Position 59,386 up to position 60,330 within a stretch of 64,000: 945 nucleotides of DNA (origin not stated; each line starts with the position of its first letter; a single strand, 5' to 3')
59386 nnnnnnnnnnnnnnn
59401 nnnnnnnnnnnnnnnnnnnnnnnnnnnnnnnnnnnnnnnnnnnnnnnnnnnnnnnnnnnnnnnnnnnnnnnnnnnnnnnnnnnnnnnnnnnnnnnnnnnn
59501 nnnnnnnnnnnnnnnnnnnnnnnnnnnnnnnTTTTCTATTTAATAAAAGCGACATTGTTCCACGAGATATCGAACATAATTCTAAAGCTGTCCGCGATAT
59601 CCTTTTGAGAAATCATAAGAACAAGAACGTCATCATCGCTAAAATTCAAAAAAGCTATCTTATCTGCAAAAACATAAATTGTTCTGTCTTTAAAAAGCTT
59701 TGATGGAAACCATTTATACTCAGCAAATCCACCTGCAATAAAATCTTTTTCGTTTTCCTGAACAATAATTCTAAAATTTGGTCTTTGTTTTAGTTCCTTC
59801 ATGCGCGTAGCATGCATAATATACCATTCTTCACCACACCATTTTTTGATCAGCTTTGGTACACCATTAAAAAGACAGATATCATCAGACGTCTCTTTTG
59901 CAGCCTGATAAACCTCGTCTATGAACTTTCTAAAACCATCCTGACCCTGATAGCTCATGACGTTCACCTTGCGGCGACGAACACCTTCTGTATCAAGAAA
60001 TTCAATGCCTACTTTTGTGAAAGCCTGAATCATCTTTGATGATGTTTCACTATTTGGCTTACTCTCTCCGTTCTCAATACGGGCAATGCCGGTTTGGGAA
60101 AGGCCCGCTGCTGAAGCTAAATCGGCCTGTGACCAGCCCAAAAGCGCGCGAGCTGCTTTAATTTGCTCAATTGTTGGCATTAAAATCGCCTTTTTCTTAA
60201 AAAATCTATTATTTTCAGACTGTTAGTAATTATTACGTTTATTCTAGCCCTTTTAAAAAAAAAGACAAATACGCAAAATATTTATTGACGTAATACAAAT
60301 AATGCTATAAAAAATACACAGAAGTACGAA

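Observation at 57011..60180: Segmental duplication downstream of groEL: perfectly conserved flank but strongly diverged GNAT-like cargo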

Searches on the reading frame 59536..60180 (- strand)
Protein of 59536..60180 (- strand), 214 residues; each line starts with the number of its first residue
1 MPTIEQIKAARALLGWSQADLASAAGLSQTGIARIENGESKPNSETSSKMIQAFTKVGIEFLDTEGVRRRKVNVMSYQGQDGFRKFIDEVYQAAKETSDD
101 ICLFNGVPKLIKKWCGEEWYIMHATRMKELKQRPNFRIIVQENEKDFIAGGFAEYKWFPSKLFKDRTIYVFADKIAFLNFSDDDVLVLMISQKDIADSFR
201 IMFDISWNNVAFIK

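Call 5: search_protein_families(library=pfam, proteins=[window:59536-60180:-], max_evalue=1)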
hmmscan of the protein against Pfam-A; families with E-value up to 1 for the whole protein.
window:59536-60180:- (214 aa): 5 families
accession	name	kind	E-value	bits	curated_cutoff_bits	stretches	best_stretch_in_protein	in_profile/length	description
PF01381.28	HTH_3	-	7.4e-14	52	23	1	7-55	1-49/55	Helix-turn-helix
PF13560.12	HTH_31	-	1.1e-06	29.3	27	1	6-45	5-45/64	Helix-turn-helix domain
PF12844.13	HTH_19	-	1.5e-06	28.4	30.2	1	5-47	2-44/64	Helix-turn-helix domain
PF13413.12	HTH_25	-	0.13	12.6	24.6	1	7-40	2-35/62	Helix-turn-helix domain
PF13443.12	HTH_26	-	0.14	12.9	22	1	14-41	9-36/63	Cro/C1-type HTH DNA-binding domain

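Call 8: search_protein_families(library=ncbifam, proteins=[window:59536-60180:-], max_evalue=1)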
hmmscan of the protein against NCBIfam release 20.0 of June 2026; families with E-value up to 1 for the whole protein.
window:59536-60180:- (214 aa): 13 families
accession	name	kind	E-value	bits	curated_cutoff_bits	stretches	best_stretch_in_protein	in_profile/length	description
TIGR03070.1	couple_hipB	subfamily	9.4e-10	38.3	71.65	1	6-43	6-43/58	type II toxin-antitoxin system Y4mF family antitoxin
NF041951.1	phage_RstR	subfamily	1e-07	32.1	80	1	1-69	1-68/108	RstR family transcriptional repressor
TIGR00270.2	TIGR00270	equivalog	1.2e-06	28.4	110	1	5-54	78-127/159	multiprotein bridging factor aMBF1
TIGR03830.1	CxxCG_CxxCG_HTH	subfamily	6e-05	22.8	61.8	1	5-47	68-110/127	type II TA system antitoxin MqsA family protein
NF052239.1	antitox_spr1629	equivalog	0.00042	19.5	335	1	5-73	5-74/377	spr1629 family repressor/antitoxin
NF007408.0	PRK09943.1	equivalog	0.0051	16.4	211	1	6-63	11-68/185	HTH-type transcriptional regulator PuuR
NF003162.0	PRK04140.1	equivalog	0.0087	15.1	263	1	6-60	130-184/317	transcriptional regulator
NF006015.0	PRK08154.1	subfamily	0.0089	15.2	204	1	5-40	33-68/314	anaerobic benzoate catabolism transcriptional regulator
NF007257.0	PRK09706.1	subfamily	0.01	15.7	101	1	5-46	8-49/135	transcriptional repressor DicA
NF041493.1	MobT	equivalog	0.016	14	600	1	8-56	2-50/383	MobT family relaxase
NF007271.0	PRK09726.1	equivalog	0.018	15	79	1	6-54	16-64/88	type II toxin-antitoxin system antitoxin HipB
NF041575.1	antitoxPezA_Strep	equivalog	0.042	13.8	290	1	5-69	4-65/158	type II toxin-antitoxin system antitoxin PezA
NF041265.1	NadS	equivalog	0.11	12.8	60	1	4-44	32-72/94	NadS family protein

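Call 9: search_protein_families(library=padloc, proteins=[window:59536-60180:-], max_evalue=1)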
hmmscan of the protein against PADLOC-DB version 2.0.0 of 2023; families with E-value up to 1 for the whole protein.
window:59536-60180:- (214 aa): 18 families
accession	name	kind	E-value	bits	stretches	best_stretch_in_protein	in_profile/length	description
PDLC03953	RmrA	-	7.2e-08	30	1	4-65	7-67/373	-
PDLC03669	Control_protein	-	7.4e-08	30.6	1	3-66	10-73/96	control protein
PDLC02926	HTH_VI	-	3.7e-07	28.3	1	6-54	5-53/92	-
PDLC03949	RmrA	-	1e-06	25.9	1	5-77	5-76/363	-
PDLC04142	capH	-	1.3e-05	24.2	1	4-52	8-56/103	capH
PDLC03947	RmrA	-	1.4e-05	22.1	1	5-55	14-64/383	-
PDLC03945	RmrA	-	2.5e-05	21.6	1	5-74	5-73/394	-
PDLC03952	RmrA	-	2.6e-05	21.3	1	5-65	25-84/395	-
PDLC03954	RmrA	-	5.1e-05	20.4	1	5-107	13-108/380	-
PDLC03946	RmrA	-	7.1e-05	19.7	1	5-77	5-76/357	-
PDLC03951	RmrA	-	0.00051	17.1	1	5-73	11-77/400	-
PDLC03944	RmrA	-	0.00089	16.4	1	5-53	9-57/384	-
PDLC03948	RmrA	-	0.011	12.6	1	5-55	11-61/397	-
PDLC03536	REase_II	-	0.016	12.9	1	7-64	15-72/237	Type II restriction enzyme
PDLC03955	RmrA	-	0.021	12.1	1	6-63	24-80/371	-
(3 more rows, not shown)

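Call 14: find_encoding_contigs(protein=window:59539-60180:-, flank=8000, max_places=10)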
Protein window:59539-60180:- (214 aa): 2 contigs read that carry it; 2 places shown.
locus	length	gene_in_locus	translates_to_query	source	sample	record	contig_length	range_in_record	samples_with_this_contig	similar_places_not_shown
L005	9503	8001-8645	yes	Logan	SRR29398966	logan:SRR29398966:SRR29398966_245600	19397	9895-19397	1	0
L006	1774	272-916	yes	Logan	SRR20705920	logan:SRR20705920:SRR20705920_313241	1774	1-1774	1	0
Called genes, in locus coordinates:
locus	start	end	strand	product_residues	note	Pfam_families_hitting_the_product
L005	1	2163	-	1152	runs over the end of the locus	PF00580:UvrD-helicase, PF13245:AAA_19, PF13361:UvrD_C, PF13538:UvrD_C_2 (faint), PF12705:PDDEXK_1 (weak)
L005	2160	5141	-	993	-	PF12705:PDDEXK_1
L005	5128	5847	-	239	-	PF00483:NTP_transferase, PF12804:NTP_transf_3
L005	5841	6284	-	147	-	PF02367:TsaE, PF20720:nSTAND3 (weak)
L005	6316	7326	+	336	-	PF03486:HI0933_like (faint), PF07992:Pyr_redox_2, PF13738:Pyr_redox_3, PF00070:Pyr_redox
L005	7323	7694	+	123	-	-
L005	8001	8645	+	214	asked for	PF01381:HTH_3, PF12844:HTH_19 (weak), PF13560:HTH_31 (weak)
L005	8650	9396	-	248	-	-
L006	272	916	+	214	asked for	PF01381:HTH_3, PF12844:HTH_19 (weak), PF13560:HTH_31 (weak)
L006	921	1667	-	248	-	-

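Call 38: find_homologous_proteins(query=window:59539-60180:-, max_evalue=0.001)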
Query window:59539-60180:- (214 aa): 418 proteins with E <= 0.001 among 663 candidates; the best 120 are listed.
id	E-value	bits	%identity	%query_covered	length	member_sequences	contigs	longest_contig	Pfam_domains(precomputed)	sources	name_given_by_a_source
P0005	8.4e-139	478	100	100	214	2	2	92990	PF12844.14,PF01381.29,PF13560.13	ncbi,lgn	-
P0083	1.7e-93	330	69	99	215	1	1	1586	PF01381.29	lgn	-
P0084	4.9e-77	276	55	99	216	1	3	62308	PF12844.14,PF01381.29,PF13560.13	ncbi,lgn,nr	ncbi:MAG: helix-turn-helix domain-containing protein [Alphaproteobacteria bacterium]|nr:helix-turn-h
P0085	1.9e-75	271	56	99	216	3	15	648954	PF12844.14,PF01381.29,PF13560.13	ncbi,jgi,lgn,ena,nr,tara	ncbi:MAG: hypothetical protein CMH27_01275 [Micavibrio sp.]|nr:hypothetical protein [Micavibrio sp.]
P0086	2.2e-75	271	56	100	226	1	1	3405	PF12844.14,PF01381.29,PF13560.13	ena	-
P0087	4.7e-75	270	55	99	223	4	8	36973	PF12844.14,PF01381.29,PF13560.13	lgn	-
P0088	4.6e-74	266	55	99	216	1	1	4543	PF12844.14,PF01381.29,PF13560.13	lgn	-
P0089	6.7e-74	266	55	99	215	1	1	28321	PF12844.14,PF01381.29,PF13560.13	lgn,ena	-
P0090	6.8e-74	266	56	100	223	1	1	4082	PF12844.14,PF01381.29,PF13560.13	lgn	-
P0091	9.4e-74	265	55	99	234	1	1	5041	PF12844.14,PF01381.29,PF13560.13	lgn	-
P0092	1.4e-73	265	55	99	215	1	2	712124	PF12844.14,PF01381.29,PF13560.13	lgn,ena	-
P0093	1.4e-73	265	54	99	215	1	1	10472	PF12844.14,PF01381.29,PF13560.13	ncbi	ncbi:MAG: helix-turn-helix transcriptional regulator [Pseudomonadota bacterium]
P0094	1.6e-73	265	55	99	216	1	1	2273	PF12844.14,PF01381.29,PF13560.13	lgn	-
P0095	2.3e-73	264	57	99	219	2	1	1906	PF12844.14,PF01381.29,PF13560.13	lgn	-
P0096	2.6e-73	264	55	99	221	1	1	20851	PF12844.14,PF01381.29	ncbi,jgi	jgi:transcriptional regulator with XRE-family HTH domain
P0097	3.2e-73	264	53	99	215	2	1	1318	PF12844.14,PF01381.29,PF13560.13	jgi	jgi:transcriptional regulator with XRE-family HTH domain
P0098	4.7e-73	263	55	99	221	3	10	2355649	PF12844.14,PF01381.29,PF13560.13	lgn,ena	-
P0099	5.4e-73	263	55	99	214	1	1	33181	PF01381.29,PF13560.13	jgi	-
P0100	2.3e-72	261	54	100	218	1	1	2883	PF12844.14,PF01381.29,PF13560.13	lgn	-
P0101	4.7e-72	260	54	100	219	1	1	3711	PF12844.14,PF01381.29,PF13560.13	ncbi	-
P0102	4.8e-72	260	51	99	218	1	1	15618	PF12844.14,PF01381.29,PF13560.13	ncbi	-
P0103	7.9e-72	259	53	100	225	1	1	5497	PF01381.29,PF13560.13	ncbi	-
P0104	8.1e-72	259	54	100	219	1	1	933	PF12844.14,PF01381.29,PF13560.13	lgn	-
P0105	1.2e-71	258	54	99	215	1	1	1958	PF12844.14,PF01381.29,PF13560.13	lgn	-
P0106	2.6e-71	257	56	99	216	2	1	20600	PF12844.14,PF01381.29,PF13560.13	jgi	jgi:transcriptional regulator with XRE-family HTH domain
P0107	3.2e-71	257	51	99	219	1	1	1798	PF01381.29,PF13560.13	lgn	-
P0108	3.7e-71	257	54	97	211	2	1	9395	PF12844.14,PF01381.29,PF13560.13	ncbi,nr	ncbi:MAG TPA: helix-turn-helix transcriptional regulator [Alphaproteobacteria bacterium]|nr:helix-tu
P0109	4.1e-71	257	55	99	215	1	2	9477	PF12844.14,PF01381.29,PF13560.13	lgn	-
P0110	4.7e-71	257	55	97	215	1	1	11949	PF12844.14,PF01381.29,PF13560.13,PF13443.13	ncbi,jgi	jgi:transcriptional regulator with XRE-family HTH domain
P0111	6.6e-71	256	56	99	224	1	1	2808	PF12844.14,PF01381.29,PF13560.13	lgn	-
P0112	8.2e-71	256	52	99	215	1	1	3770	PF01381.29,PF13560.13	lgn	-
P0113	9.5e-71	256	52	99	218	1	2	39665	PF01381.29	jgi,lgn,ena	-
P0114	1.5e-70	255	54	99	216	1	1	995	PF12844.14,PF01381.29,PF13560.13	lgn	-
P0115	1.6e-70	255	52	99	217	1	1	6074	PF01381.29,PF13560.13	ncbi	-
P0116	1.6e-70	255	51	99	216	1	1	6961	PF12844.14,PF01381.29,PF13560.13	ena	-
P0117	2.3e-70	254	54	99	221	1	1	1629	PF12844.14,PF01381.29,PF13560.13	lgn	-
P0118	4.8e-70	253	53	100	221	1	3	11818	PF01381.29,PF13560.13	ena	-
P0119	8.0e-70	252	52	100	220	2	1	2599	PF12844.14,PF01381.29,PF13560.13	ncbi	-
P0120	8.1e-70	252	52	99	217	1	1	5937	PF12844.14,PF01381.29,PF13560.13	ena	-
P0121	1.3e-69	252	53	99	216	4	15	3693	PF12844.14,PF01381.29,PF13560.13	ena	-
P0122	1.8e-69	251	52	99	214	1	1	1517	PF01381.29,PF13560.13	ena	-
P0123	2.2e-69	251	53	100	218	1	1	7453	PF12844.14,PF01381.29,PF13560.13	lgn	-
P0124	2.5e-69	251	53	99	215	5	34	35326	PF12844.14,PF01381.29,PF13560.13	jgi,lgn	jgi:transcriptional regulator with XRE-family HTH domain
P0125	6.7e-69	249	53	99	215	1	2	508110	PF12844.14,PF01381.29,PF13560.13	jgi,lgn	jgi:transcriptional regulator with XRE-family HTH domain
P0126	1.2e-68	249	51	97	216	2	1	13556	PF01381.29,PF13560.13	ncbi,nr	ncbi:MAG: helix-turn-helix transcriptional regulator [Alphaproteobacteria bacterium]|nr:helix-turn-h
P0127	1.3e-68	249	53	99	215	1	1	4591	PF12844.14,PF01381.29,PF13560.13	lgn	-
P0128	1.3e-68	249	52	100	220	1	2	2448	PF12844.14,PF01381.29,PF13560.13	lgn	-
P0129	2.0e-68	248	52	99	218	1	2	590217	PF12844.14,PF01381.29,PF13560.13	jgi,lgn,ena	jgi:transcriptional regulator with XRE-family HTH domain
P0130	3.2e-68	247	54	99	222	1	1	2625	PF12844.14,PF01381.29,PF13560.13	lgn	-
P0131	3.7e-68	247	54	99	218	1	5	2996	PF01381.29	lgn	-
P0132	5.4e-68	247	52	99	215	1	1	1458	PF01381.29,PF13560.13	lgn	-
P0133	6.7e-68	246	52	100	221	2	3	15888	PF01381.29,PF13560.13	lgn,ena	-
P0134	1.0e-67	246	51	99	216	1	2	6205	PF12844.14,PF01381.29,PF13560.13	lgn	-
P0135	1.3e-67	245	51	99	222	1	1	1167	PF01381.29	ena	-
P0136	1.6e-67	245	54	99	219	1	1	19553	PF12844.14,PF01381.29,PF13560.13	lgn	-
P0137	1.7e-67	245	52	100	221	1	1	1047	PF12844.14,PF01381.29,PF13560.13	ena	-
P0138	2.9e-67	244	49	100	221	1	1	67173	PF01381.29,PF13560.13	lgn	-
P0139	4.4e-67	244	52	99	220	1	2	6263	PF01381.29,PF13560.13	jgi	jgi:transcriptional regulator with XRE-family HTH domain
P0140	4.5e-67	244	50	99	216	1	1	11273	PF12844.14,PF01381.29,PF13560.13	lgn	-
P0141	5.2e-67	243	51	99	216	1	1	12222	PF12844.14,PF01381.29,PF13560.13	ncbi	-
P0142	1.1e-66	242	51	99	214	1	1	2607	PF12844.14,PF01381.29,PF13560.13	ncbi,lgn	-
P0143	1.2e-66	242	50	99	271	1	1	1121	PF12844.14,PF01381.29,PF13560.13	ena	-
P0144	1.6e-66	242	53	99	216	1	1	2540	PF12844.14,PF01381.29,PF13560.13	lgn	-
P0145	1.8e-66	242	50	99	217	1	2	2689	PF01381.29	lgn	-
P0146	1.9e-66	241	50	99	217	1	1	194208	PF12844.14,PF01381.29,PF13560.13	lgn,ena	-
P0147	2.0e-66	241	49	99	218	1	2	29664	PF01381.29,PF13560.13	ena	-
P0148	2.1e-66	241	51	99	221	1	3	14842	PF12844.14,PF01381.29,PF13560.13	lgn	-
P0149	2.2e-66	241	49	100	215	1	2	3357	PF01381.29,PF13560.13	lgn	-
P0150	2.2e-66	241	50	99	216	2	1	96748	PF12844.14,PF01381.29,PF13560.13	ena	-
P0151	2.4e-66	241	50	99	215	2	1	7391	PF12844.14,PF01381.29,PF13560.13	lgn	-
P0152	2.6e-66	241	48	99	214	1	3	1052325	PF01381.29,PF13560.13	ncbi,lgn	-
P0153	2.8e-66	241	51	99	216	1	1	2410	PF12844.14,PF01381.29,PF13560.13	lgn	-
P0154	3.1e-66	241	50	99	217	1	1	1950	PF01381.29,PF13560.13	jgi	jgi:transcriptional regulator with XRE-family HTH domain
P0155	3.5e-66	241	53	99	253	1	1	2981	PF12844.14,PF01381.29,PF13560.13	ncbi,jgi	jgi:transcriptional regulator with XRE-family HTH domain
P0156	3.6e-66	241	51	100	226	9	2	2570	PF01381.29,PF13560.13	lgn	-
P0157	3.7e-66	241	49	99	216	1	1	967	PF12844.14,PF01381.29,PF13560.13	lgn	-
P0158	3.8e-66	240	48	99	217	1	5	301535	PF12844.14,PF01381.29,PF13560.13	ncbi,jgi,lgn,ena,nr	ncbi:MAG: helix-turn-helix transcriptional regulator [Alphaproteobacteria bacterium]|nr:helix-turn-h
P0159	5.0e-66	240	51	100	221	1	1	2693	PF01381.29,PF13560.13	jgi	jgi:transcriptional regulator with XRE-family HTH domain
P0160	5.3e-66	240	49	99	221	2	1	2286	PF12844.14,PF01381.29,PF13560.13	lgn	-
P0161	5.7e-66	240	47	99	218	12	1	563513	PF01381.29,PF13560.13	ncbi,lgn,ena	ncbi:MAG: helix-turn-helix domain-containing protein [Alcanivorax sp.]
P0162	8.0e-66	239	51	99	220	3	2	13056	PF12844.14,PF01381.29,PF13560.13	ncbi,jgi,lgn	ncbi:MAG TPA: helix-turn-helix transcriptional regulator [Alphaproteobacteria bacterium]|jgi:transcr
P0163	1.0e-65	239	49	99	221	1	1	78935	PF12844.14,PF01381.29,PF13560.13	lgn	-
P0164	1.0e-65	239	49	99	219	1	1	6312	PF12844.14,PF01381.29,PF13560.13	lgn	-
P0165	1.1e-65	239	51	99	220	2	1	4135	PF12844.14,PF01381.29,PF13560.13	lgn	-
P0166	1.4e-65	239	48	99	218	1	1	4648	PF01381.29,PF13560.13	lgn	-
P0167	1.6e-65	238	50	100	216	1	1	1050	PF12844.14,PF01381.29,PF13560.13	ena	-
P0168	2.2e-65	238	49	99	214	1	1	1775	PF01381.29,PF13560.13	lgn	-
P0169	2.7e-65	238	50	100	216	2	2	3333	PF01381.29,PF13560.13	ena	-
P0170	3.3e-65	237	48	99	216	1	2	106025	PF12844.14,PF01381.29,PF13560.13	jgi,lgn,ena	jgi:transcriptional regulator with XRE-family HTH domain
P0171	3.7e-65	237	52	99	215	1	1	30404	PF12844.14,PF01381.29,PF13560.13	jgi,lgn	-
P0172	3.8e-65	237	50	99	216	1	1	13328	PF12844.14,PF01381.29,PF13560.13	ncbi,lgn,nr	ncbi:MAG: helix-turn-helix domain-containing protein [Alphaproteobacteria bacterium]|nr:helix-turn-h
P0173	3.9e-65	237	49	99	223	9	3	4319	PF12844.14,PF01381.29,PF13560.13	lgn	-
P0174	4.0e-65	237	50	99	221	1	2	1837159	PF12844.14,PF01381.29,PF13560.13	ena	-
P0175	4.1e-65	237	48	99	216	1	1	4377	PF12844.14,PF01381.29,PF13560.13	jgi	jgi:transcriptional regulator with XRE-family HTH domain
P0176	4.8e-65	237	49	99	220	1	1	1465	PF01381.29,PF13560.13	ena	-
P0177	4.8e-65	237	52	99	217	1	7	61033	PF12844.14,PF01381.29,PF13560.13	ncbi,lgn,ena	-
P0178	5.9e-65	237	51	93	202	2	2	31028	PF01381.29,PF13560.13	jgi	jgi:transcriptional regulator with XRE-family HTH domain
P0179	6.4e-65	236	49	99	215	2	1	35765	PF01381.29,PF13560.13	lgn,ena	-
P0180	6.5e-65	236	48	99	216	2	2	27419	PF12844.14,PF01381.29,PF13560.13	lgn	-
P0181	7.3e-65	236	50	99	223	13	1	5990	PF12844.14,PF01381.29,PF13560.13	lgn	-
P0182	7.5e-65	236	51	99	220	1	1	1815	PF01381.29,PF13560.13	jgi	jgi:predicted transcriptional regulator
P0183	8.4e-65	236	49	99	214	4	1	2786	PF01381.29,PF13560.13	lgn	-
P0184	9.7e-65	236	48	99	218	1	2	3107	PF12844.14,PF01381.29,PF13560.13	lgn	-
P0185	1.2e-64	236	50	99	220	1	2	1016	PF12844.14,PF01381.29,PF13560.13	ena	-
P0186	1.3e-64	235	48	99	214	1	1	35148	PF12844.14,PF01381.29,PF13560.13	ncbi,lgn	ncbi:MAG: helix-turn-helix domain-containing protein [Alphaproteobacteria bacterium]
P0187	1.3e-64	235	49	99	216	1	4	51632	PF12844.14,PF01381.29,PF13560.13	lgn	-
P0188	2.0e-64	235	51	100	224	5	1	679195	PF01381.29,PF13560.13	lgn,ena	-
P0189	2.0e-64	235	50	99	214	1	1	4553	PF12844.14,PF01381.29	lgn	-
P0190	2.2e-64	235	50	100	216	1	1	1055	PF12844.14,PF01381.29,PF13560.13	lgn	-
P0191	2.4e-64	235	49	99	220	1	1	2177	PF12844.14,PF01381.29,PF13560.13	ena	-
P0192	2.5e-64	235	50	100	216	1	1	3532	PF12844.14,PF01381.29,PF13560.13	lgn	-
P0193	2.5e-64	235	50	100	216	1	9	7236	PF12844.14,PF01381.29,PF13560.13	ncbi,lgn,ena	-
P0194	2.7e-64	234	50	99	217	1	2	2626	PF12844.14,PF01381.29,PF13560.13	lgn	-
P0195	2.8e-64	234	49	99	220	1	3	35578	PF12844.14,PF01381.29,PF13560.13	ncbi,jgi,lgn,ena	-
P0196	3.1e-64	234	50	100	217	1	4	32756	PF12844.14,PF01381.29,PF13560.13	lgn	-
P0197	3.5e-64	234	48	99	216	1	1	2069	PF12844.14,PF01381.29,PF13560.13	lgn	-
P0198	3.5e-64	234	50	100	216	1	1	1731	PF12844.14,PF01381.29,PF13560.13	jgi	jgi:transcriptional regulator with XRE-family HTH domain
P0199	3.8e-64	234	50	99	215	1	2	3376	PF12844.14,PF01381.29,PF13560.13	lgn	-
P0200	3.9e-64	234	49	99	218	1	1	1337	PF12844.14,PF01381.29,PF13560.13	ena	-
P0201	5.1e-64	234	49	99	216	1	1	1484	PF12844.14,PF01381.29,PF13560.13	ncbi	-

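Call 47: search_protein_families(library=pfam, proteins=[L025:1990-3024:+, L050:7655-8662:+, L047:7676-8659:-, L064:7659-8729:+, L036:7706-8803:+, L051:7687-8673:+, L040:7691-8905:+, L016:7673-8839:+, L024:5593-7683:+, L022:7684-10575:+], max_evalue=0.01)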
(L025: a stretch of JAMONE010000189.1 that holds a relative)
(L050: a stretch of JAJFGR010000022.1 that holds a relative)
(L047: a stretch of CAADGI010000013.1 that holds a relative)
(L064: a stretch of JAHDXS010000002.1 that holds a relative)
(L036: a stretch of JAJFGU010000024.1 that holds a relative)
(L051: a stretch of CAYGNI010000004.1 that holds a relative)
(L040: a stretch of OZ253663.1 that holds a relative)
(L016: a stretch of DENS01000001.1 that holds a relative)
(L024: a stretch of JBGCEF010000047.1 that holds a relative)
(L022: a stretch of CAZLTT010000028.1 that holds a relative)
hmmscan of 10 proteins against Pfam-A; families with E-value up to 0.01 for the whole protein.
L025:1990-3024:+ (344 aa): 1 family
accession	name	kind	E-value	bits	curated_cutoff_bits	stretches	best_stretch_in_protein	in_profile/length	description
PF00551.24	Formyl_trans_N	-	0.0021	18.3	26.1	1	152-214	94-156/181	Formyl transferase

L050:7655-8662:+ (335 aa): 1 family
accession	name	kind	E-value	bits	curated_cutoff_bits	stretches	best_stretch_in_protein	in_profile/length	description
PF10017.15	Methyltransf_33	-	5.8e-17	62.1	23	1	53-282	24-239/304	Histidine-specific methyltransferase, SAM-dependent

L047:7676-8659:- (327 aa): 0 families

L064:7659-8729:+ (356 aa): 1 family
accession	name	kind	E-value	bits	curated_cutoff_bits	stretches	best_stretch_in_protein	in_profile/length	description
PF09924.15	LPG_synthase_C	-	1e-06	28.5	27.5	1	102-327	40-250/298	Phosphatidylglycerol lysyltransferase, C-terminal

L036:7706-8803:+ (365 aa): 5 families
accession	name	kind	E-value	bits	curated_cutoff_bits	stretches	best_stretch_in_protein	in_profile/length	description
PF13847.12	Methyltransf_31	-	5.7e-08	33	27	1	214-273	3-63/145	Methyltransferase domain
PF13649.12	Methyltransf_25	-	1e-05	26.5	27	1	218-274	1-56/97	Methyltransferase domain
PF11599.14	AviRa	-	0.00028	20.9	25.7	1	210-283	46-123/232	RRNA methyltransferase AviRa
PF08241.18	Methyltransf_11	-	0.0042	18.1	21.2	1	220-273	2-51/95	Methyltransferase domain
PF08242.18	Methyltransf_12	-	0.0097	17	30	0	220-263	2-45/98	Methyltransferase domain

L051:7687-8673:+ (328 aa): 6 families
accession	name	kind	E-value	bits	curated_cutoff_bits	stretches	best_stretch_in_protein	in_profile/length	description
PF13649.12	Methyltransf_25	-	9.3e-09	36.3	27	1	90-195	2-97/97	Methyltransferase domain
PF08241.18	Methyltransf_11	-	1.5e-07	32.4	21.2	1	90-199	1-95/95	Methyltransferase domain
PF13489.12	Methyltransf_23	-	2.6e-06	27.7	27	1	79-248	16-152/164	Methyltransferase domain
PF05724.17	TPMT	-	4.4e-05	23.7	26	1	93-198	45-153/218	Thiopurine S-methyltransferase (TPMT)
PF13847.12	Methyltransf_31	-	0.00016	21.9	27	1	86-205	4-120/145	Methyltransferase domain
PF08242.18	Methyltransf_12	-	0.003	18.7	30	0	90-197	1-98/98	Methyltransferase domain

L040:7691-8905:+ (404 aa): 2 families
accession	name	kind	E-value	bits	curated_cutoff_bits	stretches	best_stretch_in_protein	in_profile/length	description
PF14397.11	ATPgrasp_ST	-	0.00024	20.9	31.4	1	162-240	46-106/278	Sugar-transfer associated ATP-grasp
PF14398.11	ATPgrasp_YheCD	-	0.00036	20.3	26.8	1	169-258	38-117/255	YheC/D like ATP-grasp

L016:7673-8839:+ (388 aa): 0 families

L024:5593-7683:+ (696 aa): 5 families
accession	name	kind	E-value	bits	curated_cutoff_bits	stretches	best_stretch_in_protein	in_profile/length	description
PF08546.17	ApbA_C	-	1.2e-07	32.5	22.7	1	358-455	5-98/125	Ketopantoate reductase PanE/ApbA C terminal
PF02558.23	ApbA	-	1.1e-05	25.5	22.2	0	27-70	1-41/150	Ketopantoate reductase PanE/ApbA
PF01488.26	Shikimate_DH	-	0.00014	22.4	24.3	0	20-85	8-73/138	Shikimate / quinate 5-dehydrogenase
PF03807.23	F420_oxidored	-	0.0046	18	21.6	0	26-68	1-43/94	NADP oxidoreductase coenzyme F420-dependent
PF10100.14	Staph_opine_DH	-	0.0049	16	25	0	26-89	2-67/424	Staphylopine dehydrogenase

L022:7684-10575:+ (963 aa): 1 family
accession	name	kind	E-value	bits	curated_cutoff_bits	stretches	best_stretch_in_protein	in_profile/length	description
PF13454.12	NAD_binding_9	-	5.4e-15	56.1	21.8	2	238-346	65-153/155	FAD-NAD(P)-binding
